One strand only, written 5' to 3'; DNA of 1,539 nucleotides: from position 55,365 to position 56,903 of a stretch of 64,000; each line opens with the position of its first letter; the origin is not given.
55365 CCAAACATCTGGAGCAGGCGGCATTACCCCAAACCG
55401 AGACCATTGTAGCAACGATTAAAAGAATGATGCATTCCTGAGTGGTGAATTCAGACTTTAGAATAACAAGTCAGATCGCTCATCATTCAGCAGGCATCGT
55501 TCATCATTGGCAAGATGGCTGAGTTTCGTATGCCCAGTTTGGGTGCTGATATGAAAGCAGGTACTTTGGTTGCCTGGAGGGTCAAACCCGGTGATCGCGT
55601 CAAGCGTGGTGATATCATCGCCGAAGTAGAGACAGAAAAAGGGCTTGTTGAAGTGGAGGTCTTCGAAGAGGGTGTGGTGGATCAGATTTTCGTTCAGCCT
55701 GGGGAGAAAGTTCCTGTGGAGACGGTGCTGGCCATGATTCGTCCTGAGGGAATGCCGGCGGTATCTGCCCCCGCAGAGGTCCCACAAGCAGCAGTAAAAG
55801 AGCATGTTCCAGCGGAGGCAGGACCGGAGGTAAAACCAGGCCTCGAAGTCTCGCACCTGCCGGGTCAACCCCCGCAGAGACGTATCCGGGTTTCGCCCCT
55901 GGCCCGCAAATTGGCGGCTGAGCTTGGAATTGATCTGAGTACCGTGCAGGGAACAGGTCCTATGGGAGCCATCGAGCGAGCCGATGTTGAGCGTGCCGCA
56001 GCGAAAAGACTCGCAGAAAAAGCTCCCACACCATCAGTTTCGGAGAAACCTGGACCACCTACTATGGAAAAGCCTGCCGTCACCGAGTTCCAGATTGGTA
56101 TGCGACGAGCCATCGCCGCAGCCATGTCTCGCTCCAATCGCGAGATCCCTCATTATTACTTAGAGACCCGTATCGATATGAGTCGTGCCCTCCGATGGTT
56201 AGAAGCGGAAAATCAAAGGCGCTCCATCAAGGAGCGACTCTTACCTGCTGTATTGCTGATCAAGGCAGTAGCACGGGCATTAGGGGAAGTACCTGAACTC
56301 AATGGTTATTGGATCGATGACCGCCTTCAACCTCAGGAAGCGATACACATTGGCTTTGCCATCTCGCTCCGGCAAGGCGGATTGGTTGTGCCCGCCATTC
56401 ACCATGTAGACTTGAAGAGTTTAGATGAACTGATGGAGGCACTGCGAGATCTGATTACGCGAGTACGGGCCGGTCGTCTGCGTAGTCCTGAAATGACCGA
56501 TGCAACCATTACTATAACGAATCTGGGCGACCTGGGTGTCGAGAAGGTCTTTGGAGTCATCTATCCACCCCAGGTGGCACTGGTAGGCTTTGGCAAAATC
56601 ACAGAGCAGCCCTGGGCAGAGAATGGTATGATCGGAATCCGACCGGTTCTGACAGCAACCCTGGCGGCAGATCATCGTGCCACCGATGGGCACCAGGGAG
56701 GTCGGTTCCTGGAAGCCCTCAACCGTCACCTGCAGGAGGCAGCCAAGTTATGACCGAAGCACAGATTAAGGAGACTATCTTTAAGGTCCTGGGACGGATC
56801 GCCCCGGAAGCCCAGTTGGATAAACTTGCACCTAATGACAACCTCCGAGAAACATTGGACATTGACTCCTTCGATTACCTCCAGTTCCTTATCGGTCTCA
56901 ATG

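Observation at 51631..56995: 2-oxoacid dehydrogenase E1/E2 genes translationally coupled to an acyl carrier protein and preceded by an AMP-forming ligase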

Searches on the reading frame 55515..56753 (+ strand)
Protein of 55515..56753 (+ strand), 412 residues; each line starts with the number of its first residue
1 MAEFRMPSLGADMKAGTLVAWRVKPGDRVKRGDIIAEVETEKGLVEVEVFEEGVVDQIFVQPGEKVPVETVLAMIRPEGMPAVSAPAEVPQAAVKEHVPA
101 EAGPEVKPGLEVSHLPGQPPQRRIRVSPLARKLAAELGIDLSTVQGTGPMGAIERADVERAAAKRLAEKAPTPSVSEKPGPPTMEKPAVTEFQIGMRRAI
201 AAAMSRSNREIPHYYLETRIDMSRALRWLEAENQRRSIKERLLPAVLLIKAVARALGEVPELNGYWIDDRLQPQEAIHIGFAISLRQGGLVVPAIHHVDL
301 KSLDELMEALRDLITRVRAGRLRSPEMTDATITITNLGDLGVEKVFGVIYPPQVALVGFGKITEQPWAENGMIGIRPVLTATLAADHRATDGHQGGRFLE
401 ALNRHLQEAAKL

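Call 4: search_protein_families(library=pfam, proteins=[window:55515-56753:+], max_evalue=0.01)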
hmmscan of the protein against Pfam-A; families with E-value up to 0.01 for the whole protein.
window:55515-56753:+ (412 aa): 4 families
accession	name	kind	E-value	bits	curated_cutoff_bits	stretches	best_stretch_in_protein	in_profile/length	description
PF00198.28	2-oxoacid_dh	-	4.6e-64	216.5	23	1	195-411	11-229/232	2-oxoacid dehydrogenases acyltransferase (catalytic domain)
PF00364.28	Biotin_lipoyl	-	4.6e-17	62.1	22.1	1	3-75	2-73/73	Biotin-requiring enzyme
PF02817.22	E3_binding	-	1.6e-14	54.2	23.7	1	124-159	1-36/36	e3 binding domain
PF13533.13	Biotin_lipoyl_2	-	5.8e-06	26.4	29.8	1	15-38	8-31/32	Biotin-lipoyl like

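Call 5: search_protein_families(library=ncbifam, proteins=[window:55515-56753:+], max_evalue=0.01)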
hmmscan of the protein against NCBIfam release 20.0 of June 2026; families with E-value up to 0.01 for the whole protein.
window:55515-56753:+ (412 aa): 20 families
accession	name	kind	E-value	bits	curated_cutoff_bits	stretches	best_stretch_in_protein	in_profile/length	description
TIGR01349.1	PDHac_trf_mito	equivalog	2.2e-77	261.1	445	1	5-408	3-431/437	pyruvate dehydrogenase complex dihydrolipoamide acetyltransferase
NF008814.0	PRK11854.1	equivalog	4.1e-62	210.5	722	1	3-411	209-634/637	pyruvate dehydrogenase complex dihydrolipoyllysine-residue acetyltransferase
NF004309.0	PRK05704.1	equivalog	3.2e-54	184.9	449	1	1-411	2-403/408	2-oxoglutarate dehydrogenase complex dihydrolipoyllysine-residue succinyltransferase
TIGR01348.1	PDHac_trf_long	equivalog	7.4e-52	176.7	552.1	1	3-410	157-583/587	dihydrolipoyllysine-residue acetyltransferase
TIGR01347.1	sucB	equivalog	3.7e-50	171.3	378.65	1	4-411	3-399/404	dihydrolipoyllysine-residue succinyltransferase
TIGR02927.1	SucB_Actino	equivalog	7.4e-43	147.2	423.45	1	3-410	128-572/579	2-oxoglutarate dehydrogenase, E2 component, dihydrolipoamide succinyltransferase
NF011416.0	PRK14843.1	equivalog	5.4e-33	114.3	429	1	122-407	47-340/347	dihydrolipoamide acetyltransferase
NF008815.0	PRK11857.1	equivalog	1.1e-31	110.4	378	1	123-406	3-299/308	dihydrolipoamide acetyltransferase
NF011457.0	PRK14875.1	equivalog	1.4e-23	83.5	307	1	3-162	5-123/372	acetoin dehydrogenase dihydrolipoyllysine-residue acetyltransferase subunit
NF008854.0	PRK11892.1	equivalog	4.8e-20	71.7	454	1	3-98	4-101/464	pyruvate dehydrogenase complex E1 component subunit beta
NF008907.0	PRK12270.1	equivalog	1.4e-17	62.8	878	1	158-407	98-362/1241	multifunctional oxoglutarate decarboxylase/oxoglutarate dehydrogenase thiamine pyrophosphate-binding subunit/dihydrolipoyllysine-residue suc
NF006761.0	PRK09282.1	domain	3e-07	29.3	402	1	15-76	529-590/591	pyruvate carboxylase subunit B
TIGR01108.1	oadA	equivalog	1e-05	24.2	756.5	1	15-72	525-582/582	sodium-extruding oxaloacetate decarboxylase subunit alpha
NF010643.0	PRK14040.1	subfamily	0.0003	19.4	892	1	15-74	534-593/595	oxaloacetate decarboxylase subunit alpha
NF009554.0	PRK12999.1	equivalog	0.00046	18.1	965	1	10-75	1081-1145/1147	pyruvate carboxylase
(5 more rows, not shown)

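Call 26: search_solved_structures(query=window:55515-56750:+, max_evalue=1e-20, show_alignments=2)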
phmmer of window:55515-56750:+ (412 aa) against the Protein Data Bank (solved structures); distinct sequences matched with E-value up to 1e-20: 29.
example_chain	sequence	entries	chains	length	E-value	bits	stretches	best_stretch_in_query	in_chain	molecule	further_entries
8x03_A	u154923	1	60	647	7.8e-66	225.8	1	5-408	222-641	Acetyltransferase component of pyruvate dehydrogenase complex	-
7uom_01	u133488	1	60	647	3.1e-65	223.8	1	5-408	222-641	Acetyltransferase component of pyruvate dehydrogenase complex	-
9j1w_A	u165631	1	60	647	3.5e-65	223.7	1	5-408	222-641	Acetyltransferase component of pyruvate dehydrogenase complex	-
8piu_B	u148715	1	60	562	7.5e-65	222.6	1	5-408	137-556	Dihydrolipoyllysine-residue acetyltransferase component of pyruvate dehydrogenase complex,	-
6ct0_0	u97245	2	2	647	8.7e-64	219.1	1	5-408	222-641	Dihydrolipoyllysine-residue acetyltransferase component of pyruvate dehydrogenase complex,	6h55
3duf_I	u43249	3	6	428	2.3e-52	181.5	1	3-407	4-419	Dihydrolipoyllysine-residue acetyltransferase component of pyruvate dehydrogenase complex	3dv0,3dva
7b9k_A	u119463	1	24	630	1.3e-47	165.8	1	3-409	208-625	Dihydrolipoyllysine-residue acetyltransferase component of pyruvate dehydrogenase complex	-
9y7v_D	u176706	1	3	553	2.8e-47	164.7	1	5-410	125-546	Dihydrolipoyllysine-residue acetyltransferase component of pyruvate dehydrogenase complex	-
7bgj_A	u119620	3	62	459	3.4e-42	148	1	5-407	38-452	Acetyltransferase component of pyruvate dehydrogenase complex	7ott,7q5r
6zlm_A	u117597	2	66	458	7.6e-42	146.9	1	5-407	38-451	Dihydrolipoyllysine-residue acetyltransferase component of pyruvate dehydrogenase complex,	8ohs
6h60_A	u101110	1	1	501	1.1e-37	133.1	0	173-409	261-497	Pyruvate dehydrogenase protein X component, mitochondrial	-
3mae_A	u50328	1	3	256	1.1e-31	113.4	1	178-410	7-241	2-oxoisovalerate dehydrogenase E2 component, dihydrolipoamide acetyltransferase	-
1b5s_A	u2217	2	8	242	7.8e-30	107.3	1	177-407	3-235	DIHYDROLIPOAMIDE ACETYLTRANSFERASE | Dihydrolipoyllysine-residue acetyltransferase component of pyruvate dehydrogenase complex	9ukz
8eqn_A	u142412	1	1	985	1.1e-28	103.5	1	175-407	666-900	BG505 UFO-E2p-L4P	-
6zzl_A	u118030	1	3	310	2.2e-28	102.5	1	126-408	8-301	Dihydrolipoyllysine-residue acetyltransferase component of pyruvate dehydrogenase complex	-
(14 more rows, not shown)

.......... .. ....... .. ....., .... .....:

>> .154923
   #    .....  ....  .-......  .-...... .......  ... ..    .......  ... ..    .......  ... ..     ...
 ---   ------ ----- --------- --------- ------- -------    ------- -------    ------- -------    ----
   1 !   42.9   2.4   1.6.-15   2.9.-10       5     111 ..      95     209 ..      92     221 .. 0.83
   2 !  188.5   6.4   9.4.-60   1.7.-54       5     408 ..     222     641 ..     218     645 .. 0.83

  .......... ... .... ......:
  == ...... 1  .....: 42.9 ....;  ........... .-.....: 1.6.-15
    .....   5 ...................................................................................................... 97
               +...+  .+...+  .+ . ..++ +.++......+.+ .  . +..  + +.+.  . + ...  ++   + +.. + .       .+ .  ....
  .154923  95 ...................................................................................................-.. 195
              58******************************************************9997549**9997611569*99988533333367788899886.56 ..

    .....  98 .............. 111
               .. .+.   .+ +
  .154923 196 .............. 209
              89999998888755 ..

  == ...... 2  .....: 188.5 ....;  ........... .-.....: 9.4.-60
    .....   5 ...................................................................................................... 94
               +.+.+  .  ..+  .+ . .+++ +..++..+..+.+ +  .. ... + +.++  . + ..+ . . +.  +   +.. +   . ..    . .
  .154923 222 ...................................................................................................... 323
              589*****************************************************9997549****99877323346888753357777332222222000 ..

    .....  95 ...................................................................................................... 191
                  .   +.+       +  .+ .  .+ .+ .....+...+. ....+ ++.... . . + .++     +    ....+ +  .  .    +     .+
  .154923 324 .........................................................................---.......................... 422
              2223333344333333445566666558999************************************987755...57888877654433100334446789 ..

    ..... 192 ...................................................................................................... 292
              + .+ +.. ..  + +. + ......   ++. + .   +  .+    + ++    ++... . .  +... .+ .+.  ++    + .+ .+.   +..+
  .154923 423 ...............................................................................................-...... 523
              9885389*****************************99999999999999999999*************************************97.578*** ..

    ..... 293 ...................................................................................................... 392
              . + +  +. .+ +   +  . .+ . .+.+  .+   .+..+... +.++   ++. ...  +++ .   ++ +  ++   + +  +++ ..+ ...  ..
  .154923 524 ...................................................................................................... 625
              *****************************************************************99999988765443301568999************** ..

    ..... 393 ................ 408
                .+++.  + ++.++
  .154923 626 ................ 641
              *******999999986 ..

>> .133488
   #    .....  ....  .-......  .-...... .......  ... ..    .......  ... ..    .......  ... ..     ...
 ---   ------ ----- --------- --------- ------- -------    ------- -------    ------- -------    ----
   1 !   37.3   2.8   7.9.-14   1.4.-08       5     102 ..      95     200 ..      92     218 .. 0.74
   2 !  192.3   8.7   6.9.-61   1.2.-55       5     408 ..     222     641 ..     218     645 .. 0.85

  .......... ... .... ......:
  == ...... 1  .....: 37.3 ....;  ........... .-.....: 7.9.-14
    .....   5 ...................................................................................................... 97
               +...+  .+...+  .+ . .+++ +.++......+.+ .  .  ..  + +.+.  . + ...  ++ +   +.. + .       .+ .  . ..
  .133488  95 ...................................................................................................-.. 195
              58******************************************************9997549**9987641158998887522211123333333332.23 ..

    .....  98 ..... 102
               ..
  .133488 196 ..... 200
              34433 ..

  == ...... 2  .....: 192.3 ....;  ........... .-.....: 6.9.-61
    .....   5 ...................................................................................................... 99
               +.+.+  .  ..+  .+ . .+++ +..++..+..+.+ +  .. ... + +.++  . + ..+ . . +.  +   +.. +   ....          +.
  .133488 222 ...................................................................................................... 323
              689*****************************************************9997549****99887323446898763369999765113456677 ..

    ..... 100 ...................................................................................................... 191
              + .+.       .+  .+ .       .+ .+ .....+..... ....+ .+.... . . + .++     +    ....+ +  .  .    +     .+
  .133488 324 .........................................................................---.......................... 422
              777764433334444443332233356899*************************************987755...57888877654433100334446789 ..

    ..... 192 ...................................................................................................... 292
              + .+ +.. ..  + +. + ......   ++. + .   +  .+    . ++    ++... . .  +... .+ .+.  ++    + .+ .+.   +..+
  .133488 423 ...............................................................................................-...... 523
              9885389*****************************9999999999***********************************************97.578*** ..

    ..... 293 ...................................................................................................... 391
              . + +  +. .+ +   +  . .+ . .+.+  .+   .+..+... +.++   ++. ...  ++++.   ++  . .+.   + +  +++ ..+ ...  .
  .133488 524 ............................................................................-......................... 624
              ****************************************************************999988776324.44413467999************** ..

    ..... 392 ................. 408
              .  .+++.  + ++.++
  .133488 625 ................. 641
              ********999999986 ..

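Call 32: find_homologous_proteins(query=window:55515-56750:+, max_evalue=1e-30)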
Query window:55515-56750:+ (412 aa): 8000 proteins with E <= 1e-30 among 8000 candidates; the best 120 are listed.
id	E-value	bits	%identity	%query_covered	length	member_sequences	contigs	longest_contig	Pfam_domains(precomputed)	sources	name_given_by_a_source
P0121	1.2e-260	882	100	99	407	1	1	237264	PF02817.23,PF00198.29,PF00364.29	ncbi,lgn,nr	ncbi:MAG TPA: dihydrolipoamide acetyltransferase family protein [Candidatus Limnocylindrales bacteri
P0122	3.3e-253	858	98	99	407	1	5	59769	PF02817.23,PF00198.29,PF00364.29,PF25997.1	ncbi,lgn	-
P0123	1.3e-193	661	75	100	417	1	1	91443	PF25984.1,PF02817.23,PF00198.29,PF00364.29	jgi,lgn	jgi:pyruvate dehydrogenase E2 component (dihydrolipoamide acetyltransferase)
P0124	5.2e-192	656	77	100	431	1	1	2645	PF02817.23,PF00198.29,PF00364.29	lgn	-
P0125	6.2e-190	649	73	100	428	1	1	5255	PF02817.23,PF00198.29,PF00364.29,PF25997.1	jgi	-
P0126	1.6e-189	648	81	69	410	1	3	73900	PF02817.23,PF00198.29,PF00364.29,PF25997.1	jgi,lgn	jgi:pyruvate dehydrogenase E2 component (dihydrolipoamide acetyltransferase)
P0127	2.9e-188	644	75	100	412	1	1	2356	PF02817.23,PF00198.29,PF00364.29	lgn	-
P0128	1.4e-187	642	65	100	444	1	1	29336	PF02817.23,PF00198.29,PF00364.29,PF25997.1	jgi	jgi:pyruvate dehydrogenase E2 component (dihydrolipoamide acetyltransferase)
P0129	1.0e-186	639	73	100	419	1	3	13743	PF02817.23,PF00198.29,PF00364.29,PF25997.1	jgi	jgi:pyruvate dehydrogenase E2 component (dihydrolipoamide acetyltransferase)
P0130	1.6e-186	638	73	100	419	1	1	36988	PF02817.23,PF00198.29,PF00364.29,PF25997.1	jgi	jgi:pyruvate dehydrogenase E2 component (dihydrolipoamide acetyltransferase)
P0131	3.1e-186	637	73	100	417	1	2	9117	PF02817.23,PF00198.29,PF00364.29,PF25997.1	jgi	jgi:pyruvate dehydrogenase E2 component (dihydrolipoamide acetyltransferase)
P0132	6.5e-186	636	73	100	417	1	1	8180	PF02817.23,PF00198.29,PF00364.29,PF25997.1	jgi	jgi:pyruvate dehydrogenase E2 component (dihydrolipoamide acetyltransferase)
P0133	2.2e-185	634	72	100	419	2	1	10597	PF02817.23,PF00198.29,PF00364.29,PF25997.1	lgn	-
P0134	2.9e-185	634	71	100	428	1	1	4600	PF02817.23,PF00198.29,PF00364.29,PF25997.1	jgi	jgi:pyruvate dehydrogenase E2 component (dihydrolipoyllysine-residue acetyltransferase)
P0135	8.8e-185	632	72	100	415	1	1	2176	PF02817.23,PF00198.29,PF00364.29,PF25997.1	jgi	jgi:pyruvate dehydrogenase E2 component (dihydrolipoamide acetyltransferase)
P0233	1.4e-171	589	58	100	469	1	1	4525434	PF02817.23,PF00198.29,PF00364.29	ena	-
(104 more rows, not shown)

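Call 33: find_encoding_contigs(protein=P0233, flank=10000, max_places=2)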
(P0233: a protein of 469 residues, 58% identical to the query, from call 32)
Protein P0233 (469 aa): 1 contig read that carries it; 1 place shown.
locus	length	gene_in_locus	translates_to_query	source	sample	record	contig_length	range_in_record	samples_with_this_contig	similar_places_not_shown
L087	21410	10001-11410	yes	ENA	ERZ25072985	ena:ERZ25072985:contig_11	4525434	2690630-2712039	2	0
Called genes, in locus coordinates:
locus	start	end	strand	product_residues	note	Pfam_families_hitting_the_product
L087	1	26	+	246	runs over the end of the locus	-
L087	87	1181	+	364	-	PF01636:APH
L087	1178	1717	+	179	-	PF01583:APS_kinase, PF08433:KTI12, PF13238:AAA_18 (weak), PF13671:AAA_33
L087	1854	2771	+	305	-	PF00582:Usp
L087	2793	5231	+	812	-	PF20437:LonC_helical, PF13654:AAA_32, PF20436:LonB_AAA-LID, PF05362:Lon_C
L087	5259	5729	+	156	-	PF03449:GreA_GreB_N, PF01272:GreA_GreB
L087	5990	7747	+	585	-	PF00501:AMP-binding, PF13193:AMP-binding_C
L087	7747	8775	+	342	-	PF00676:E1_dh, PF02775:TPP_enzyme_C (weak)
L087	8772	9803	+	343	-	PF02779:Transket_pyr, PF02780:Transketolase_C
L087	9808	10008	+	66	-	-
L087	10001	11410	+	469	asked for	PF00364:Biotin_lipoyl, PF02817:E3_binding, PF00198:2-oxoacid_dh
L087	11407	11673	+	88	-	PF00550:PP-binding (weak)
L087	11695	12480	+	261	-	-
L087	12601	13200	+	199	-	-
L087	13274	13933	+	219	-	-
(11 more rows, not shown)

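Call 36: find_related_loci(query=window:55515-56750:+, collection=metagenome_contigs, flank=7000)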
Query window:55515-56750:+ (412 aa) in metagenome_contigs; peptide patterns used: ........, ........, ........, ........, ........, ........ (x = any residue, [..] = any of these).
342 stretches matched a pattern; 160 encode a relative of the query (tblastn E <= 1e-3); the best 80 are kept; 80 distinct loci.
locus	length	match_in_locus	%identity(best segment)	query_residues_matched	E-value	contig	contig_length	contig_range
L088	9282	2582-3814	89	1-412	0e+0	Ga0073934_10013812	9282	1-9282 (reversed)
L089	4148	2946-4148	89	1-402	0e+0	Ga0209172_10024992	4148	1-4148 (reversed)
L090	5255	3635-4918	73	1-412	0e+0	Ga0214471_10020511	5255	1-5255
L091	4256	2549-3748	70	1-412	0e+0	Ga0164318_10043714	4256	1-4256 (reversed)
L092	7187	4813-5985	69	1-412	0e+0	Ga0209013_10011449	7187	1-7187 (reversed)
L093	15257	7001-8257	72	1-412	2e-180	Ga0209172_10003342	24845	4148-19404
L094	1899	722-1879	69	1-412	0e+0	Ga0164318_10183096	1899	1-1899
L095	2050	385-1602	71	1-412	0e+0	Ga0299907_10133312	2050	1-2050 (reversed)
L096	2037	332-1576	70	1-412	0e+0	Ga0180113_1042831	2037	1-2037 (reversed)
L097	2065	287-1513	72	1-412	0e+0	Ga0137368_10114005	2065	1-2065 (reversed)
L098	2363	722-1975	64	1-412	0e+0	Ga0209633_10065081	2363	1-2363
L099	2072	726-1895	67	1-412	0e+0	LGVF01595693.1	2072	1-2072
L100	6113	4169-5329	66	1-412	7e-173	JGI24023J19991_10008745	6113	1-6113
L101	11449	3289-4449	66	1-412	3e-171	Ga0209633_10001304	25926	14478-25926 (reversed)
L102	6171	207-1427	69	1-412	2e-172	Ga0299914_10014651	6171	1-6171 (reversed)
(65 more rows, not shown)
